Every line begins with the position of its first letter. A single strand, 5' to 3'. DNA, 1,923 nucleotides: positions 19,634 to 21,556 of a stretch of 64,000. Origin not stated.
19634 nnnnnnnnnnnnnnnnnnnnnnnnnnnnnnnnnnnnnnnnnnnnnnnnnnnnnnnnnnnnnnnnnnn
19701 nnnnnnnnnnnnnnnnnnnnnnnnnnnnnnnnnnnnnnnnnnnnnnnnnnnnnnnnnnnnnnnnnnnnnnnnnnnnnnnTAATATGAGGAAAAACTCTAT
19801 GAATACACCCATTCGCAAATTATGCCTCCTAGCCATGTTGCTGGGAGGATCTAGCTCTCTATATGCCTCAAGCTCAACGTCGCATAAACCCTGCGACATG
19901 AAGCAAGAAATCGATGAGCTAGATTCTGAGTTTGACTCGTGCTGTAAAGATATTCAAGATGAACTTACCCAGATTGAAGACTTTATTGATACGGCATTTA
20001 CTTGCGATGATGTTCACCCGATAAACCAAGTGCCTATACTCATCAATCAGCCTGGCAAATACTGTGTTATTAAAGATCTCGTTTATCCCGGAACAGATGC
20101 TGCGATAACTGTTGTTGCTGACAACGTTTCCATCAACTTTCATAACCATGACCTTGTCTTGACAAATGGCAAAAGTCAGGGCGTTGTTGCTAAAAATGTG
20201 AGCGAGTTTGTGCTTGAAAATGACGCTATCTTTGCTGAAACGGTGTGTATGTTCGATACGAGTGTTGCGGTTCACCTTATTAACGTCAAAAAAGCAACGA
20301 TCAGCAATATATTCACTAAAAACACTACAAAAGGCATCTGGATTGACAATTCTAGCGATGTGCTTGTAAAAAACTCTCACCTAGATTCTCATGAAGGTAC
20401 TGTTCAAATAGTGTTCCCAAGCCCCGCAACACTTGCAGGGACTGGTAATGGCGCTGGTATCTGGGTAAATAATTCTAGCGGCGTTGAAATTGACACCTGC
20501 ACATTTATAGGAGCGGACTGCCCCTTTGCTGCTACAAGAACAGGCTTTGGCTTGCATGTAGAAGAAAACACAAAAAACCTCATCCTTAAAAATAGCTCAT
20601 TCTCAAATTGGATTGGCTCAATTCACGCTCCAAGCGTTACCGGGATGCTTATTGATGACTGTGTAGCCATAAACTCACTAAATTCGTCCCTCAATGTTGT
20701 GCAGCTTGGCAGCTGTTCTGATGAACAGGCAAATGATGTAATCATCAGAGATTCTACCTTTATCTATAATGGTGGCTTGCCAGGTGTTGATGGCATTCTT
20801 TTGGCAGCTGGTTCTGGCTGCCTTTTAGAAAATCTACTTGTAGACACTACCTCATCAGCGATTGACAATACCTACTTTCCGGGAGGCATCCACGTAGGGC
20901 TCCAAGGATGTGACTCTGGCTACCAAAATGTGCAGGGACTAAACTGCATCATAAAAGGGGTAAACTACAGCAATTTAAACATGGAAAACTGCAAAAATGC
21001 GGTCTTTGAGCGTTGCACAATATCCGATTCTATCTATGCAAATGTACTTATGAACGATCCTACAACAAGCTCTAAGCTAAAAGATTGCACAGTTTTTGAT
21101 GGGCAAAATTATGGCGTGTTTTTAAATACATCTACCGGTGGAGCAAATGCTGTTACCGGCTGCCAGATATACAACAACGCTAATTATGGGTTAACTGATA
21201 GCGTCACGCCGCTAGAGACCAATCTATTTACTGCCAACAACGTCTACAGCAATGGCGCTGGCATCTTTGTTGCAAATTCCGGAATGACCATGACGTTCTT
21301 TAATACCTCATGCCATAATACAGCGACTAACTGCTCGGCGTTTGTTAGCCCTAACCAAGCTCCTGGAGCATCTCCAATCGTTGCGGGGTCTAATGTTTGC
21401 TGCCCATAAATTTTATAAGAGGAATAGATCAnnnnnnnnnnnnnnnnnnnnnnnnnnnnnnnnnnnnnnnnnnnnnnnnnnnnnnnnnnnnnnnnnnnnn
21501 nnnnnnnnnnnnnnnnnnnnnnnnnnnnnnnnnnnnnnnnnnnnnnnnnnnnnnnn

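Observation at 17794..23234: Tandem triplication of a secreted, cysteine-capped parallel beta-helix protein family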

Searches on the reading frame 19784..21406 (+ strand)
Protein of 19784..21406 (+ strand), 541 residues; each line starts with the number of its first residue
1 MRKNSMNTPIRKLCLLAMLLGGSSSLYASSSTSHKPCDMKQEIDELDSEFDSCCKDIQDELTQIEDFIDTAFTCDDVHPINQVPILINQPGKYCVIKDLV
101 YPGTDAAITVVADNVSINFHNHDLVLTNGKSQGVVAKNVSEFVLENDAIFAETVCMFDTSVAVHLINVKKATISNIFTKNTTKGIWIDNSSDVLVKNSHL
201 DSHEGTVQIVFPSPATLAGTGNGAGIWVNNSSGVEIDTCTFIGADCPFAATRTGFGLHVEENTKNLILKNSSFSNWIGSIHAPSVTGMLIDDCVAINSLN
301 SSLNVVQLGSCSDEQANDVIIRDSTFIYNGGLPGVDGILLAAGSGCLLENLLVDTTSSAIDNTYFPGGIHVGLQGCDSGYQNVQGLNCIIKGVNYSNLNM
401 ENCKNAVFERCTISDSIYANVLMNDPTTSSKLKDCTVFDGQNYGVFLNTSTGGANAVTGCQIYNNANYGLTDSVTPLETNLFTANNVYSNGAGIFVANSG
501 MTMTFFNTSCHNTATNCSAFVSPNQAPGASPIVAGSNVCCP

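Call 4: search_protein_families(library=pfam, proteins=[window:19784-21406:+], max_evalue=1)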
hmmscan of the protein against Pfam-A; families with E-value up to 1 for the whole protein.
window:19784-21406:+ (541 aa): 3 families
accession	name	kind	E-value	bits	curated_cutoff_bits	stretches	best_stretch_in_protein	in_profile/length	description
PF13229.12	Beta_helix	-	4.9e-22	78.7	25.9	3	317-470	9-142/158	Right handed beta helix region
PF05048.19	NosD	-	2.1e-12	47.4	23.6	3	325-507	10-166/212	Periplasmic copper-binding protein (NosD)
PF24214.1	Phage_H_T_join_2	-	0.11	12.8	23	1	470-525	88-142/170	Putative phage head-tail joining protein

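Call 16: search_protein_families(library=ncbifam, proteins=[window:19784-21406:+], max_evalue=1)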
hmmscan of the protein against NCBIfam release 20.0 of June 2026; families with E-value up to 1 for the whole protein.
window:19784-21406:+ (541 aa): 5 families
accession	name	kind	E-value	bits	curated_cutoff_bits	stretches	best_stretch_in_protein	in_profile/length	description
NF041229.1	BagF_FevY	exception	0.041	13.1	700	1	77-141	254-317/340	phospho-2-dehydro-3-deoxyheptonate aldolase BagF/FevY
TIGR04247.1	NosD_copper_fam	subfamily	0.12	10.9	300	1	107-231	23-201/377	nitrous oxide reductase family maturation protein NosD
TIGR01361.1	DAHP_synth_Bsub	equivalog_domain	0.13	11.6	267.75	1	81-143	193-254/260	3-deoxy-7-phosphoheptulonate synthase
NF038335.1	YPO0640_fam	subfamily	0.42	10.5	55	1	425-509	32-116/150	YrhA family protein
TIGR03804.1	para_beta_helix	repeat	0.73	9.6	19.45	1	174-197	14-36/44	parallel beta-helix repeat protein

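Call 48: search_protein_families(library=phrogs, proteins=[window:19784-21406:+], max_evalue=0.01)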
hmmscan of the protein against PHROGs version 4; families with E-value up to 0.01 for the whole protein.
window:19784-21406:+ (541 aa): 0 families
